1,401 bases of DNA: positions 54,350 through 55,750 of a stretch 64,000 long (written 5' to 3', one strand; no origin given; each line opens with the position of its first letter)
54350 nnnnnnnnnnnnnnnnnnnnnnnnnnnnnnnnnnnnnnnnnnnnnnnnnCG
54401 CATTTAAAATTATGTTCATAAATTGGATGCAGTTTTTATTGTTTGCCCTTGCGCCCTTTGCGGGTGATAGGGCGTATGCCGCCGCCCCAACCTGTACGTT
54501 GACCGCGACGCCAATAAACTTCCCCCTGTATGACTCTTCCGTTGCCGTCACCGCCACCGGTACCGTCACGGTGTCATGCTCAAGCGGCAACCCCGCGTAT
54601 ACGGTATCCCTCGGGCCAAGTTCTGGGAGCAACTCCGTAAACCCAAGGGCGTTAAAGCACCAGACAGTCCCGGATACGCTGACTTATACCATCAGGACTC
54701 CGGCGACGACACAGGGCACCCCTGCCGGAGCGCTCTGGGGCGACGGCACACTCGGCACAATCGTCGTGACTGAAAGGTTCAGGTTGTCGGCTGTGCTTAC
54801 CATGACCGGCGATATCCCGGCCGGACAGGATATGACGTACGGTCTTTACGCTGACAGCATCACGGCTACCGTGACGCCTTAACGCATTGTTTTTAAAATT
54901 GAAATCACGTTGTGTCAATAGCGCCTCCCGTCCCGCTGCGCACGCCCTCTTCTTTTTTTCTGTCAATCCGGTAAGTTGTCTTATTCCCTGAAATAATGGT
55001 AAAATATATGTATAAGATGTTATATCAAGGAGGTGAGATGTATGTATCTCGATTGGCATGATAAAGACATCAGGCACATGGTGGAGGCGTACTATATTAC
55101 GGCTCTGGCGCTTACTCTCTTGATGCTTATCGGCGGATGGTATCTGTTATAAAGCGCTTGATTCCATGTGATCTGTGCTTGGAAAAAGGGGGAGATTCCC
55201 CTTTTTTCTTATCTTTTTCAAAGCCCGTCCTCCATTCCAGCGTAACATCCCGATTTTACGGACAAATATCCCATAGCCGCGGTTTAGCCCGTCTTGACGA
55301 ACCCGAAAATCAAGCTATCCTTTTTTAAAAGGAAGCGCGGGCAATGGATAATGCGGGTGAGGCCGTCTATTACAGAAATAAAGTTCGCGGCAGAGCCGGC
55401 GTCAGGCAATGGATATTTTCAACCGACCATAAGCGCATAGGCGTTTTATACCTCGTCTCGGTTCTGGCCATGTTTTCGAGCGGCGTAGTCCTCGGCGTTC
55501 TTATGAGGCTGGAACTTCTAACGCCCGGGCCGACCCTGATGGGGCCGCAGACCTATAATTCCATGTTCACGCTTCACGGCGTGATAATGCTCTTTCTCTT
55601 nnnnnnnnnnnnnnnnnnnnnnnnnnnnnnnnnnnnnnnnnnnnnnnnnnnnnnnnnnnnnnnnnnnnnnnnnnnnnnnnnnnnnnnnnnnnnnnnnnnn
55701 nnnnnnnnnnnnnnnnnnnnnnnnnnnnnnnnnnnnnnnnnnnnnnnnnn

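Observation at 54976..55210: Self-contained small gene: promoter, consensus SD, 36-aa hydrophobic peptide, terminator. Type I toxin-like or oxidase-associated small subunit.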

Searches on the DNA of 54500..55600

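Call 5: search_rna_families(source=window, start=54500, end=55600, threshold=evalue, max_evalue=1)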
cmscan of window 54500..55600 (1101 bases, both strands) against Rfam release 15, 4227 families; matches with E-value up to 1: 1.
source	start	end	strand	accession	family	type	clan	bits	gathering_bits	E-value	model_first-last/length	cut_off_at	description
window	55174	55269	-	RF02029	sraA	Gene; sRNA;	-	25.5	56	0.22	1-95/95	no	sraA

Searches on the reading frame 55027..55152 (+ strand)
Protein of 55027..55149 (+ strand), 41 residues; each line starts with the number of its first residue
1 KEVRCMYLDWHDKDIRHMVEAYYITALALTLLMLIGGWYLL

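Call 6: search_protein_families(library=pfam, proteins=[window:55042-55152:+], max_evalue=0.01)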
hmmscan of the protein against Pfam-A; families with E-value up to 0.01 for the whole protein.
window:55042-55152:+ (36 aa): 0 families

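Call 10: find_homologous_proteins(query=window:55027-55149:+, max_evalue=10)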
Query window:55027-55149:+ (41 aa): 1 proteins with E <= 10 among 1 candidates.
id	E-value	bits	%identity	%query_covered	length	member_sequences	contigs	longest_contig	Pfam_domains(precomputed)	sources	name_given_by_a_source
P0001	6.0e-16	74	100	88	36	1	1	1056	-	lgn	-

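Call 11: find_encoding_contigs(protein=window:55033-55149:+, flank=5000)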
Protein window:55033-55149:+ (39 aa): no gene with exactly this product is on record in the collection.

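Call 12: find_encoding_contigs(protein=P0001, flank=5000)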
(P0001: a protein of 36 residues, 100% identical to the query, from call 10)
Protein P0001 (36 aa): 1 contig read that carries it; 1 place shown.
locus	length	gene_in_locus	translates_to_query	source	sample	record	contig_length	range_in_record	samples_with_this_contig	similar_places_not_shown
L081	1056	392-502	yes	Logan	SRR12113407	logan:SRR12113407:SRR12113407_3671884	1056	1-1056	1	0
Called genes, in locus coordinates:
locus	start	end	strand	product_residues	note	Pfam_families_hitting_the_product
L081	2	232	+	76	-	?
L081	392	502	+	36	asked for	-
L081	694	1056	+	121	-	?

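Call 25: search_protein_representatives(protein=window:55042-55149:+)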
Query: 36 residues. Proteins with E-value up to 0.001 (for the whole library): 3; up to 1e-10: 1; up to 1e-30: 0. The best 3 are listed.
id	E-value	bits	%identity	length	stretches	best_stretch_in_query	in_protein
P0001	9.7e-17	74.4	100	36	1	1-36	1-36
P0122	2.6e-05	39.6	54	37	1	1-35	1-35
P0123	5.3e-05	38.6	56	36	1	1-36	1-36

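Call 27: find_encoding_contigs(protein=P0122, flank=6000)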
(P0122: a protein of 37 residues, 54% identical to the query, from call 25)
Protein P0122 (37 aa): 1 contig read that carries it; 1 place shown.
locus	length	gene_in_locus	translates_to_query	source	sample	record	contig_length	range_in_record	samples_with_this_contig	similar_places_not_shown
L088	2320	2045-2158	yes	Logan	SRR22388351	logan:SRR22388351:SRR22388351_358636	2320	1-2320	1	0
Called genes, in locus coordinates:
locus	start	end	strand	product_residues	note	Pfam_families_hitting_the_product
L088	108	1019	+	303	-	-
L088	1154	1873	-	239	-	PF09335:VTT_dom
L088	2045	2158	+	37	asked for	-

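Call 28: find_encoding_contigs(protein=P0123, flank=6000)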
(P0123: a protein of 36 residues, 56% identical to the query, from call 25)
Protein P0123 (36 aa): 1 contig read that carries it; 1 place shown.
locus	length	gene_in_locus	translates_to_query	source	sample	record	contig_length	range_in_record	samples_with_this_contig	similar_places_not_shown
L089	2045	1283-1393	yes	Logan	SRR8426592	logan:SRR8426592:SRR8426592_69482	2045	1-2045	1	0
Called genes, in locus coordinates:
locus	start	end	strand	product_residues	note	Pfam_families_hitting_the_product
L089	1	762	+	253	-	?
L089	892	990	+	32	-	-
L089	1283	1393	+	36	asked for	-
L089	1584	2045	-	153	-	?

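Call 31: search_protein_families(library=pfam, proteins=[L089:1-762:+, L089:1584-2045:-, L088:108-1019:+, L088:1154-1873:-, L089:892-990:+], max_evalue=0.01)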
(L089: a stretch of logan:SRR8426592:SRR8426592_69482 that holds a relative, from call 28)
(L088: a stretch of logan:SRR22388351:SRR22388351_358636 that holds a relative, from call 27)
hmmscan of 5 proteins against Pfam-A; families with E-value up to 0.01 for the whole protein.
L089:1-762:+ (253 aa): 10 families
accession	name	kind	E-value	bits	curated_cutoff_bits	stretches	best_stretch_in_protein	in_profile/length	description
PF00158.32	Sigma54_activat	-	6.6e-44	150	20.2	1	1-105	63-167/168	Sigma-54 interaction domain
PF25601.1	AAA_lid_14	-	1.2e-25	89.6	27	1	112-188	2-78/87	AAA+ ATPase lid domain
PF02954.25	HTH_8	-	1.1e-10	41.5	22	1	205-244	2-41/42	Bacterial regulatory protein, Fis family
PF14532.12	Sigma54_activ_2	-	1.4e-10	42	25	1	23-110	61-138/138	Sigma-54 interaction domain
PF13518.12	HTH_28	-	0.00083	19.8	25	1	213-247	6-38/52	Helix-turn-helix domain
PF07728.20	AAA_5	-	0.00089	19.7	22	1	6-80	40-122/139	AAA domain (dynein-related subfamily)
PF00493.29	MCM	-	0.00099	18.7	23.3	1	17-82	107-174/224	MCM P-loop domain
PF20432.4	Xre-like-HTH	-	0.0017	19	25.8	1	213-248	15-48/63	Antitoxin Xre-like helix-turn-helix domain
PF10615.14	DUF2470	-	0.0043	18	22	0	112-148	11-46/77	Domain of unknown function (DUF2470)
PF13551.12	HTH_29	-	0.0044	17.5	28.1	1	219-247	8-38/64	Winged helix-turn helix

L089:1584-2045:- (153 aa): 1 family
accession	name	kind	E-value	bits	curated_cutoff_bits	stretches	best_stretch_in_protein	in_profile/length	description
PF12850.12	Metallophos_2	-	1.4e-09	38.6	27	1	15-110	62-148/154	Calcineurin-like phosphoesterase superfamily domain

L088:108-1019:+ (303 aa): 1 family
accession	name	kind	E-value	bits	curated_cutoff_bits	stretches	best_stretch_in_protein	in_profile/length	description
PF07737.17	ATLF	-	0.0041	17.3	27.4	1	131-207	100-174/193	Anthrax toxin lethal factor, N- and C-terminal domain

L088:1154-1873:- (239 aa): 1 family
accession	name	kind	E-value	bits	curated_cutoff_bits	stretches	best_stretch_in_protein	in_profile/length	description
PF09335.16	VTT_dom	-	1.1e-20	74.8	33.9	1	77-201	1-122/123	VTT domain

L089:892-990:+ (32 aa): 0 families

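Call 36: find_related_loci(query=A2, collection=metagenome_contigs, flank=6000)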
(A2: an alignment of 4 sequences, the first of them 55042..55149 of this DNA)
Query A2 (36 aa) in metagenome_contigs; peptide patterns used: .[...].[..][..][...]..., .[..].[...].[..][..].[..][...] (x = any residue, [..] = any of these).
282 stretches matched a pattern, but none encodes a relative of the query by tblastn (E <= 1e-3).

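Call 37: list_cluster_members(proteins=[P0001, P0122, P0123, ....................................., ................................])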
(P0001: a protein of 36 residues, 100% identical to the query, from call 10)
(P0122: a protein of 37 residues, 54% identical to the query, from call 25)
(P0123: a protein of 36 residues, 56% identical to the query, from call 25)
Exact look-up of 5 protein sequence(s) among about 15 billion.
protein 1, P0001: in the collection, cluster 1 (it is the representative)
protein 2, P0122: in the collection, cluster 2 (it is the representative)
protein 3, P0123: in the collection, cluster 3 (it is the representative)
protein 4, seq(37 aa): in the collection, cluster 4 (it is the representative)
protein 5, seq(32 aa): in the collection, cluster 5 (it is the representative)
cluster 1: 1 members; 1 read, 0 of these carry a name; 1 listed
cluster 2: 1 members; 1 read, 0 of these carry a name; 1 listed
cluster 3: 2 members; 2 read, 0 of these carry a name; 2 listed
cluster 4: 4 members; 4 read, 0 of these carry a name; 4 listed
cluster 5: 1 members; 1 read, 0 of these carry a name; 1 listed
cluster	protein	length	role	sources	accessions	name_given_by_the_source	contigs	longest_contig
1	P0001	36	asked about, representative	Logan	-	-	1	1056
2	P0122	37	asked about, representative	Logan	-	-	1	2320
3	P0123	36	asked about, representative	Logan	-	-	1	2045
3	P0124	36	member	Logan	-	-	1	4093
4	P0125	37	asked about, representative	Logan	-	-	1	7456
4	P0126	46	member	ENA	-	-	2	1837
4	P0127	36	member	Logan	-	-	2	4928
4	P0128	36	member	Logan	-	-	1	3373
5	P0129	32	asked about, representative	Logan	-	-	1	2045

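Call 39: find_encoding_contigs(protein=P0124, flank=5000)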
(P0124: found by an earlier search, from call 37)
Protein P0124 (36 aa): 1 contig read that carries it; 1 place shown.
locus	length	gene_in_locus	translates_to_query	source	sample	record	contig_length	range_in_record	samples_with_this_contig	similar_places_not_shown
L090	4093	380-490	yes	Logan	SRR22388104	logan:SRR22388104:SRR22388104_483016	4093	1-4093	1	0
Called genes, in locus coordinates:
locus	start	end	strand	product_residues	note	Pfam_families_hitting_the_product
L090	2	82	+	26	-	?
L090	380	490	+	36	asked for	-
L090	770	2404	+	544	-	PF00115:COX1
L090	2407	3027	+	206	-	PF00510:COX3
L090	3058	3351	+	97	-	PF03626:COX4_pro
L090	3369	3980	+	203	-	PF02790:COX2_TM, PF00116:COX2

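Call 40: find_encoding_contigs(protein=P0127, flank=5000)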
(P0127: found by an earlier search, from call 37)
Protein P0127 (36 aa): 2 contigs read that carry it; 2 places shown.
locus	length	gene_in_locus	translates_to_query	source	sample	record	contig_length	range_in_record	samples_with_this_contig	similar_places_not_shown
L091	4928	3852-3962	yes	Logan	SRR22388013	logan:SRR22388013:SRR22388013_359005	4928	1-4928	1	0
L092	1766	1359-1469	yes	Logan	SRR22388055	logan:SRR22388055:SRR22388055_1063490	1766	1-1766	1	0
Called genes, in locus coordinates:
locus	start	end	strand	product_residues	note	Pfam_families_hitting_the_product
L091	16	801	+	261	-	PF00345:PapD_N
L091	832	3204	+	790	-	PF00577:Usher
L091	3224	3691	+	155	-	PF05229:SCPU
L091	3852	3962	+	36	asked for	-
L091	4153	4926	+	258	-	?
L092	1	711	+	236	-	?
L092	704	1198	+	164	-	PF05229:SCPU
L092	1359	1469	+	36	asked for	-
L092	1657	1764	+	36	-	?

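Call 47: search_solved_structures(query=A2, max_evalue=10, show_alignments=3)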
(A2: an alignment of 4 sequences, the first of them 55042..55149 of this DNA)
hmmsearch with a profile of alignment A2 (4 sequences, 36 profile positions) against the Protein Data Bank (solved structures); distinct sequences matched with E-value up to 10: 2.
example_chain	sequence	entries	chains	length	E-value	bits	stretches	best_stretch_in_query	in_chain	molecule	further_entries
9tam_A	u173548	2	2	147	4.4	10.6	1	17-35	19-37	NADH-quinone oxidoreductase subunit A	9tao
3rko_A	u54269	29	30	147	4.5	10.6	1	17-35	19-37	NADH-QUINONE OXIDOREDUCTASE SUBUNIT A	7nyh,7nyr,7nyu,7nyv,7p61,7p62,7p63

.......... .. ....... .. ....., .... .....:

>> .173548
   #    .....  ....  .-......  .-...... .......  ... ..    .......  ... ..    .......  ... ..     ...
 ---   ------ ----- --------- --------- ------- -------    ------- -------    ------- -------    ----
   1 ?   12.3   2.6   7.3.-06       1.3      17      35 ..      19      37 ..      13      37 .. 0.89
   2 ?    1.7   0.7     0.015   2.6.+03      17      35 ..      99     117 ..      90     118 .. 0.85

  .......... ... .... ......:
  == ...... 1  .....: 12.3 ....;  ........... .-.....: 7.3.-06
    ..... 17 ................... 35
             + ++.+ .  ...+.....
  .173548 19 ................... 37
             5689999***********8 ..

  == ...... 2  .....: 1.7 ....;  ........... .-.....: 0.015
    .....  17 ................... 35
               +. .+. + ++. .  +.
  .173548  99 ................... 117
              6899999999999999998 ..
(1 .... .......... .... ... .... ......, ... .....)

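Call 48: search_protein_families(library=ncbifam, proteins=[window:55042-55149:+, P0122, P0123, P0125, P0129], max_evalue=10)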
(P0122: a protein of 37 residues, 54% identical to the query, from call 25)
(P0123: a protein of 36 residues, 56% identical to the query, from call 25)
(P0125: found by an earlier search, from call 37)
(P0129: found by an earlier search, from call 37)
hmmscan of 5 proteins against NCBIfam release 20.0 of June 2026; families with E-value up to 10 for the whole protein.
window:55042-55149:+ (36 aa): 0 families

P0122 (37 aa): 0 families

P0123 (36 aa): 0 families

P0125 (37 aa): 0 families

P0129 (32 aa): 0 families

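Call 49: search_protein_families(library=pfam, proteins=[window:55042-55149:+, P0122, P0123, P0125, P0129], max_evalue=10)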
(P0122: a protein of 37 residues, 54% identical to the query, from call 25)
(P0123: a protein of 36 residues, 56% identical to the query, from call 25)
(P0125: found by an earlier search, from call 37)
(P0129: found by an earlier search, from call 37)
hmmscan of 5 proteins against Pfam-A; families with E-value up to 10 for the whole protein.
window:55042-55149:+ (36 aa): 0 families

P0122 (37 aa): 0 families

P0123 (36 aa): 0 families

P0125 (37 aa): 0 families

P0129 (32 aa): 0 families

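Call 54: find_homologous_proteins(query=A3, max_evalue=10)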
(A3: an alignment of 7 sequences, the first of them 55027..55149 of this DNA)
Query A3 (7 sequences) (41 aa, profile of the alignment): 4 proteins with E <= 10 among 46 candidates.
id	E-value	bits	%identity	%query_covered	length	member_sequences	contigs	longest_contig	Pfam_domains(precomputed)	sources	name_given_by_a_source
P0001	2.6e-18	83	100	88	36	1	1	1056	-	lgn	-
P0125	6.6e-17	79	76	88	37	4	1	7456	-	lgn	-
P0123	1.4e-16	78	56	88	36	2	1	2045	-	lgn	-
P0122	1.0e-15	75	54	85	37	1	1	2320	-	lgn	-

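Call 66: find_encoding_contigs(protein=P0128, flank=5000)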
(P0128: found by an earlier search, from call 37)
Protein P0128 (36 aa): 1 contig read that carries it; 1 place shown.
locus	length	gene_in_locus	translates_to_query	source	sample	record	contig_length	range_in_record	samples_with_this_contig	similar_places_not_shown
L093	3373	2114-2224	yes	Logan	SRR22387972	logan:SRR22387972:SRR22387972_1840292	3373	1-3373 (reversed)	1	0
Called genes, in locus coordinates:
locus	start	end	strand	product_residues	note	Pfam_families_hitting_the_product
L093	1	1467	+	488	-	?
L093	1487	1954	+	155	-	PF05229:SCPU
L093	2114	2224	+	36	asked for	-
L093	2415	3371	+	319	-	?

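Call 76: predict_structure(alignment_id=A2)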
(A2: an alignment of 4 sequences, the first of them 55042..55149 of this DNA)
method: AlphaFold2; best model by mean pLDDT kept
length: 36 residues; sequences in the alignment: 4
mean_pLDDT: 83.3   pTM: 0.41
mean pLDDT of the five models: 83.3, 82.5, 79.9, 78.5, 76.3
residues with pLDDT >= 90: 13; 70-90: 16; 50-70: 7; < 50: 0
segments of 3 or more residues with pLDDT < 50: none
pLDDT, mean of each block of 10 residues (from residue 1): 69 89 93 81
secondary structure, 60 per line:
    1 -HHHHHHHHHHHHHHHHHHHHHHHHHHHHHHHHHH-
elements in order: H2-35

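Call 81: search_dna_similar(query=window:55042-55149:+, collection=plasmids, mode=protein, max_evalue=1, max_rows=10)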
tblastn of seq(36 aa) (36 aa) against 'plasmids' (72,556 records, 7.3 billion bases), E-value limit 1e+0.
No match.

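Call 82: search_dna_similar(query=window:55042-55149:+, collection=phages, mode=protein, max_evalue=1, max_rows=10)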
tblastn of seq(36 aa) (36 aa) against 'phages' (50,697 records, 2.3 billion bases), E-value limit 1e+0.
No match.

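Call 83: find_encoding_contigs(protein=P0126, flank=5000)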
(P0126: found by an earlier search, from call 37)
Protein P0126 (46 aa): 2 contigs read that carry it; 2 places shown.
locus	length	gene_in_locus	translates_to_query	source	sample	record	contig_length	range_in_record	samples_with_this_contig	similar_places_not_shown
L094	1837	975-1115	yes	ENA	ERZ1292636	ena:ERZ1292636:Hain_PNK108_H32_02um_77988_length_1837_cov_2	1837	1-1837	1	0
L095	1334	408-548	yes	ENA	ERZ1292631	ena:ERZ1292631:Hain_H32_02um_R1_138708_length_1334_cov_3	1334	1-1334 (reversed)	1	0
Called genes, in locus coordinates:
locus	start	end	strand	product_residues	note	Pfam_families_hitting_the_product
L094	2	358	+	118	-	?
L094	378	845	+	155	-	PF05229:SCPU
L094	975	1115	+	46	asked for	-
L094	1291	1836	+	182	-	?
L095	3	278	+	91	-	?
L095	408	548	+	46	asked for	-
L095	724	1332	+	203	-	?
